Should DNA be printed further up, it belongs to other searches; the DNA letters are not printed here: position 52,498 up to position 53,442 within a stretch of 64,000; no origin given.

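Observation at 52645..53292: Foreign-looking zinc-finger/endonuclease VII gene inserted with zero intergenic bases between pup and prcB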

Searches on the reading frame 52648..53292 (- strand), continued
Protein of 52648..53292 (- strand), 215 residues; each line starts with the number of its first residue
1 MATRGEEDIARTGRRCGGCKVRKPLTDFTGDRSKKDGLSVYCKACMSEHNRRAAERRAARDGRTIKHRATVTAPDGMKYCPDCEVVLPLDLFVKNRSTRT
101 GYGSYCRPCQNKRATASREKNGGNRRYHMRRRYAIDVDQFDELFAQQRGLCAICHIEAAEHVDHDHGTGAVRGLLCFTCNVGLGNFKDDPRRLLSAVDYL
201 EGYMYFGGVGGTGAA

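Call 30: find_encoding_contigs(protein=P0025, flank=3000, max_places=2)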
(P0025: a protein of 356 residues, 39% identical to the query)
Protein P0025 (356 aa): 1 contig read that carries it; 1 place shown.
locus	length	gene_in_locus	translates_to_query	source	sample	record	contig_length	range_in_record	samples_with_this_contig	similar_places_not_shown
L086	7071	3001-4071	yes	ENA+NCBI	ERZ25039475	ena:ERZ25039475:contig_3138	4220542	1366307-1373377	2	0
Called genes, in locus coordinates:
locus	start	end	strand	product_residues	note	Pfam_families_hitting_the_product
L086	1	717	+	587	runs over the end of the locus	PF17758:Prot_ATP_ID_OB_N, PF16450:Prot_ATP_ID_OB_C, PF13191:AAA_16 (weak), PF00004:AAA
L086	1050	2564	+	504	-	PF03136:Pup_ligase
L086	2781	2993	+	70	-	PF05639:Pup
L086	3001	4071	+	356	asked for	PF27269:YonG_N (faint), PF02945:Endonuclease_7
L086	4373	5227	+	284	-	PF00227:Proteasome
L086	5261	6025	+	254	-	PF00227:Proteasome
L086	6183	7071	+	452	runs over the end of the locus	PF03136:Pup_ligase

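Call 33: search_solved_structures(query=window:52648-53292:-, max_evalue=1, show_alignments=3)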
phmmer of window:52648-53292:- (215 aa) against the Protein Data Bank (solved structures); distinct sequences matched with E-value up to 1: 6.
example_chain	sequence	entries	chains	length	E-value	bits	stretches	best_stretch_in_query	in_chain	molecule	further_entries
3fc3_A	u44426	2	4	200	3.6e-08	36.4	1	78-203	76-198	Restriction endonuclease Hpy99I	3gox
1e7d_A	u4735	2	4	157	5.4e-05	26.1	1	141-201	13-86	RECOMBINATION ENDONUCLEASE VII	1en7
1e7l_A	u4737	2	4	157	0.00027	23.8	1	141-201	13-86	RECOMBINATION ENDONUCLEASE VII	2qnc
2qnf_A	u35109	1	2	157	0.00039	23.3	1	141-201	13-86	Recombination endonuclease VII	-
9nqu_K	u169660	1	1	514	0.66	12.7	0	44-115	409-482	Lysine-specific demethylase 6B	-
5o31_e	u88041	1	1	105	0.7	12.6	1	128-186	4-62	NADH dehydrogenase [ubiquinone] iron-sulfur protein 5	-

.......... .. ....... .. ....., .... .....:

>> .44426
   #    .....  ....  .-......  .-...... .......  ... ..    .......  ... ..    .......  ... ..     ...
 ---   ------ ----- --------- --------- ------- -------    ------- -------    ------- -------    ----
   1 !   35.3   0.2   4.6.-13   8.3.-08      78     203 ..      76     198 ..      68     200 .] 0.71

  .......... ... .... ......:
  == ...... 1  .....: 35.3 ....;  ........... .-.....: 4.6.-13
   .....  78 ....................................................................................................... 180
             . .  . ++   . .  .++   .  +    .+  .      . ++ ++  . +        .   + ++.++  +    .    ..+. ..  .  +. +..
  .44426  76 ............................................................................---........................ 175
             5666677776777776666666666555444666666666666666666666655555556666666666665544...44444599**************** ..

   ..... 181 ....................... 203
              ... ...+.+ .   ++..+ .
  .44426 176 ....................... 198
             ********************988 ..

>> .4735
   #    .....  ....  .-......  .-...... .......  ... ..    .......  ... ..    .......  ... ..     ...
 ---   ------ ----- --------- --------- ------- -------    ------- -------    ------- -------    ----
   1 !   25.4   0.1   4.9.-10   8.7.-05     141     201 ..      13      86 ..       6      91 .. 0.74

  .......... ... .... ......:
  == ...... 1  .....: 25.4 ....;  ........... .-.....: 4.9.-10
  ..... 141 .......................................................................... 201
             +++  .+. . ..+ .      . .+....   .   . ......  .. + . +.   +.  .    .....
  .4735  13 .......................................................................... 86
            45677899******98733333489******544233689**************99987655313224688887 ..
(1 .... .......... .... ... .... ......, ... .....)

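Call 57: search_protein_families(library=pfam, proteins=[L085:4052-5572:-, L083:3001-3924:+], max_evalue=0.01)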
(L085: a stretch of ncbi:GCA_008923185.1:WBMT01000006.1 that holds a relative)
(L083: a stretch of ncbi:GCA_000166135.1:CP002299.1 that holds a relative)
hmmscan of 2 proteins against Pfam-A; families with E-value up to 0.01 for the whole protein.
L085:4052-5572:- (506 aa): 0 families

L083:3001-3924:+ (308 aa): 1 family
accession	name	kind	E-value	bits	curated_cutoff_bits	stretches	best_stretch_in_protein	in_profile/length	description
PF02945.21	Endonuclease_7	-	6.8e-41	138.5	23.6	2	227-300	3-81/82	Recombination endonuclease VII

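Call 58: predict_structure(alignment_id=A2)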
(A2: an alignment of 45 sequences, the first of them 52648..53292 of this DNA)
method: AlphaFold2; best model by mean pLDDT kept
length: 215 residues; sequences in the alignment: 45
mean_pLDDT: 89.9   pTM: 0.58
mean pLDDT of the five models: 89.9, 89.6, 89.5, 89.4, 88.7
residues with pLDDT >= 90: 147; 70-90: 55; 50-70: 8; < 50: 5
segments of 3 or more residues with pLDDT < 50: 211-215
pLDDT, mean of each block of 10 residues (from residue 1): 74 95 97 97 97 97 90 96 97 97 98 92 81 87 94 95 88 93 86 92 70 37
secondary structure, 60 per line:
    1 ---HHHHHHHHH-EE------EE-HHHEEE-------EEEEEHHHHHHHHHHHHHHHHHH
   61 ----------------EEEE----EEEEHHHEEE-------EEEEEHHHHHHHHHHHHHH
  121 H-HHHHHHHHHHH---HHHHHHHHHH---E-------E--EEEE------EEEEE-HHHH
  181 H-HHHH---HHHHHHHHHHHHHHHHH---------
elements in order: H4-12 E28-30 E38-42 H43-60 E77-80 E85-88 E92-94 E102-106 H107-121 H123-133 H137-146 E161-164 E171-175 H177-181 H183-186 H190-206

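Call 61: fold_search(model_id=the predicted structure, library=pdb)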
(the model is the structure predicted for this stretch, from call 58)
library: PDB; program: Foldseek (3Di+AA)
matches with E <= 10: 149; with E <= 0.001: 2
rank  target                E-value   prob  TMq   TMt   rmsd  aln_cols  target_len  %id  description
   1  3fc3_A                2.8e-04  0.96  0.18  0.20  15.9       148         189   27  Crystal structure of the beta-beta-alpha-Me type II restriction endonuclease Hpy99I (released 2009-03-31)
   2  3fc3_B                4.5e-04  0.96  0.18  0.21  16.6       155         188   27  Crystal structure of the beta-beta-alpha-Me type II restriction endonuclease Hpy99I (released 2009-03-31)
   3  2luy_MODEL_1_A        2.0e-02  0.57  0.15  0.29  10.3       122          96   15  Solution structure of the tandem zinc finger domain of fission yeast Stc1 (released 2013-05-08)
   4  8fm1_J                7.1e-01  0.23  0.19  0.12   7.7        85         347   21  Structure of CBASS Cap5 from Pseudomonas syringae in the absence of a ligand (apo form dimer) (released 2024-02-07)
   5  8j07_c2               7.1e-01  0.13  0.21  0.08  14.0       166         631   10  96nm repeat of human respiratory doublet microtubule and associated axonemal complexes (released 2023-07-26)
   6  9fqr_Ij               7.1e-01  0.10  0.21  0.10  14.2       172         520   13  96-nm repeat of axonemal doublet microtubules from bovine sperm (released 2025-03-26)
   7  4kbl_A                7.6e-01  0.04  0.16  0.10  19.8       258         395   16  Structure of HHARI, a RING-IBR-RING ubiquitin ligase: autoinhibition of an Ariadne-family E3 and insights into ligatio (released 2013-05-29)
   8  8zp7_B                8.7e-01  0.23  0.19  0.12   8.8        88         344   17  Cryo-EM structure of Cas5-HNH Cascade bound with sDNA, Conf1 (released 2024-12-04)
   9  7qbe_D                8.7e-01  0.09  0.09  0.21  12.9        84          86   15  TC:CD320 in complex with nanobody TC-Nb11 (released 2022-03-16)
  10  8haj_K                1.3e+00  0.08  0.15  0.06  12.9       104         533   13  Cryo-EM structure of the p300 catalytic core bound to the H4K12acK16ac nucleosome, class 2 (4.8 angstrom resolution) (released 2023-05-17)
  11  9j1z_A                1.4e+00  0.12  0.20  0.29  10.4       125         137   19  Crystal structure of Nme1Cas9 HNH domain bound to anti-CRISPR AcrIIC1Nme1ST (released 2026-03-04)
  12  3d00                  1.5e+00  0.16  0.11  0.13  10.0        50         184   20  Crystal structure of a tungsten formylmethanofuran dehydrogenase subunit e (fmde)-like protein (syn_00638) from syntroph (released 2008-05-20)
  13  7cq3_A                1.5e+00  0.15  0.19  0.14  12.9        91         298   16  Crystal structure of Slx1-Slx4 (released 2021-06-16)
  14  8ham_K                1.7e+00  0.08  0.14  0.07  12.8       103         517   14  Cryo-EM structure of the CBP catalytic core bound to the H4K12acK16ac nucleosome, class 2 (released 2023-05-17)
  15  8fm1_H                1.8e+00  0.14  0.18  0.12   7.9        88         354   18  Structure of CBASS Cap5 from Pseudomonas syringae in the absence of a ligand (apo form dimer) (released 2024-02-07)
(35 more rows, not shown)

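Call 62: find_related_loci(query=A1, collection=metagenome_contigs, flank=2500)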
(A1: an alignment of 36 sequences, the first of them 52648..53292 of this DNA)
Query A1 (215 aa) in metagenome_contigs; peptide patterns used: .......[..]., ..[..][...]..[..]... (x = any residue, [..] = any of these).
600 stretches matched a pattern (row limit reached: there are more); 577 encode a relative of the query (tblastn E <= 1e-3); the best 80 are kept; 80 distinct loci.
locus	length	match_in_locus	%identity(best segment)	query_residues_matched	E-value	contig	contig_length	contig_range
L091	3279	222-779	49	16-202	3e-55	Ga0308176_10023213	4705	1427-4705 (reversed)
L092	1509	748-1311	51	14-202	2e-56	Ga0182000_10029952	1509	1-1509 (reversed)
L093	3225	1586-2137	47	16-200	3e-54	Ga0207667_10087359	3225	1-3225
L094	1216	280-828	49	16-201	2e-55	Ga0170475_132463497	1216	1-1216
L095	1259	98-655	49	16-200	5e-55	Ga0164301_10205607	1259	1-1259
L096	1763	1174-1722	49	16-201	3e-53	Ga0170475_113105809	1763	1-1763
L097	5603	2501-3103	44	1-204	2e-50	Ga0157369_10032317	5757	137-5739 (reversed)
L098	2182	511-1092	43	4-201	7e-51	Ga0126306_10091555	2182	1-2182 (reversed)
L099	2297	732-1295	47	14-201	3e-50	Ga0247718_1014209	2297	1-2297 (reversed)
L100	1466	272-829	45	14-201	4e-51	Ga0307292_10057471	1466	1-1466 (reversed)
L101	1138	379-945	46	14-202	7e-51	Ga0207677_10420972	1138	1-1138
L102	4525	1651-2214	41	16-205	7e-48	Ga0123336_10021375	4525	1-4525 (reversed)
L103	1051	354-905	42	14-213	1e-48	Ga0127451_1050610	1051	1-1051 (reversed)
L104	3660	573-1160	41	3-200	1e-45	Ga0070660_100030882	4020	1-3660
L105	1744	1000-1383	55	14-203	1e-42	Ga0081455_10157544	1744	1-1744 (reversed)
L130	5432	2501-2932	35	77-200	2e-26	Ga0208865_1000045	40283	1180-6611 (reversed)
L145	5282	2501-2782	50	112-203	2e-23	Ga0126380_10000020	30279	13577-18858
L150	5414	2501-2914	38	78-207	1e-22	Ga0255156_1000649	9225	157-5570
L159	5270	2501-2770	46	119-203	8e-22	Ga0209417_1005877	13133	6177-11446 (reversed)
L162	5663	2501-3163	32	16-202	1e-21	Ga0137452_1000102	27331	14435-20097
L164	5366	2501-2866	40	74-200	2e-21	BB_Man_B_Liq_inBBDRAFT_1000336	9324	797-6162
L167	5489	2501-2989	28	11-200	3e-21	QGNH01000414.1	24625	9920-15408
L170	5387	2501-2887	35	78-202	3e-21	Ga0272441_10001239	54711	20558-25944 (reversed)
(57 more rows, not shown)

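Call 66: search_protein_families(library=phrogs, proteins=[L164:419-1798:+, L164:3318-4961:+, L159:768-2138:+, L159:2884-4362:+, L170:3461-4882:-, L130:1173-2063:+, L150:3731-4753:+, L162:3242-4453:+, L145:3545-4396:+, L167:1602-2438:+], max_evalue=0.00001)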
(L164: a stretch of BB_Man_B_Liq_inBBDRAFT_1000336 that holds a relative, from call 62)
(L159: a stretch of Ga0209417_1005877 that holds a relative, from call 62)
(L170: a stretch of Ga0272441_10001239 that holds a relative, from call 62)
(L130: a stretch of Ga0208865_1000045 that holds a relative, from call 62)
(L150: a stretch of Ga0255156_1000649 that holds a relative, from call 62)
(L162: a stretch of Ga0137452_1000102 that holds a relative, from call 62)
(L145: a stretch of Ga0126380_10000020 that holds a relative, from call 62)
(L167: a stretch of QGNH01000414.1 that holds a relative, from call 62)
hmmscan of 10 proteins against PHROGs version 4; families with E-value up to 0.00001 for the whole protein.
L164:419-1798:+ (459 aa): 3 families
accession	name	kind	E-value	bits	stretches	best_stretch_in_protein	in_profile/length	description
phrog_367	-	DNA, RNA and nucleotide metabolism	3.3e-52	178.6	1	168-451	374-679/701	ribonucleotide reductase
phrog_84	-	DNA, RNA and nucleotide metabolism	1.7e-17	63.8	1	18-149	270-405/975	ribonucleoside-diphosphate reductase large subunit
phrog_3987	-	DNA, RNA and nucleotide metabolism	4.4e-07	29.9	1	25-122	220-314/467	ribonucleotide reductase large subunit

L164:3318-4961:+ (547 aa): 4 families
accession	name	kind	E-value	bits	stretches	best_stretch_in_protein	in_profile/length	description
phrog_449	-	connector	4.7e-177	590.6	1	2-513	7-515/520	head-tail adaptor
phrog_332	-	connector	2.1e-42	146.2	1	3-511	14-547/560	head-tail adaptor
phrog_21643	-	unknown function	8.3e-13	49.1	1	291-503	25-246/268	-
phrog_21528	-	unknown function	3.2e-10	40.9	1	6-156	9-161/224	-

L159:768-2138:+ (456 aa): 0 families

L159:2884-4362:+ (492 aa): 2 families
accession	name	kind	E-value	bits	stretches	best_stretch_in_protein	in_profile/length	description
phrog_2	-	head and packaging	7.4e-28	98.7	1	36-462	263-593/807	terminase large subunit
phrog_979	-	head and packaging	1.7e-08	34.6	1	35-179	150-301/642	terminase large subunit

L170:3461-4882:- (473 aa): 0 families

L130:1173-2063:+ (296 aa): 0 families

L150:3731-4753:+ (340 aa): 0 families

L162:3242-4453:+ (403 aa): 4 families
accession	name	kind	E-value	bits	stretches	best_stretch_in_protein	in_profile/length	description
phrog_11321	-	unknown function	2e-13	51.5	1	34-185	5-162/327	-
phrog_4523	-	head and packaging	1.9e-08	34.5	1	47-225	57-199/644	major head and protease protein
phrog_80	-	head and packaging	1.3e-07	32.2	1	64-177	275-389/607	head maturation protease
phrog_617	-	head and packaging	9e-06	25.8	0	32-166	28-161/626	major head protein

L145:3545-4396:+ (283 aa): 1 family
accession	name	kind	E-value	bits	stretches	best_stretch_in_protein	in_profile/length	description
phrog_13532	-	unknown function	1.1e-09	38.8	1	17-266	29-248/278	-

L167:1602-2438:+ (278 aa): 1 family
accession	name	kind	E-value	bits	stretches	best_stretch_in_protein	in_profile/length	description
phrog_165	-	tail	1.2e-06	28.4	1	84-195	124-241/493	tail sheath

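Call 79: search_protein_families(library=padloc, proteins=[window:52648-53292:-, L083:3001-3924:+], max_evalue=0.01)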
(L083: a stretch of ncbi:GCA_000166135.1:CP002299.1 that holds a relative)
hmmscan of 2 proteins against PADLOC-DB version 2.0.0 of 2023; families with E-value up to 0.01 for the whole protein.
window:52648-53292:- (215 aa): 1 family
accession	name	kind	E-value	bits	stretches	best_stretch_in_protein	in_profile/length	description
PDLC03494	REase_II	-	4.7e-09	34.6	1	80-203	68-188/190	Type II restriction enzyme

L083:3001-3924:+ (308 aa): 1 family
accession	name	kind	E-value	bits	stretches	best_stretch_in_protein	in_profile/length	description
PDLC03494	REase_II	-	1.8e-10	39.1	2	261-299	147-185/190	Type II restriction enzyme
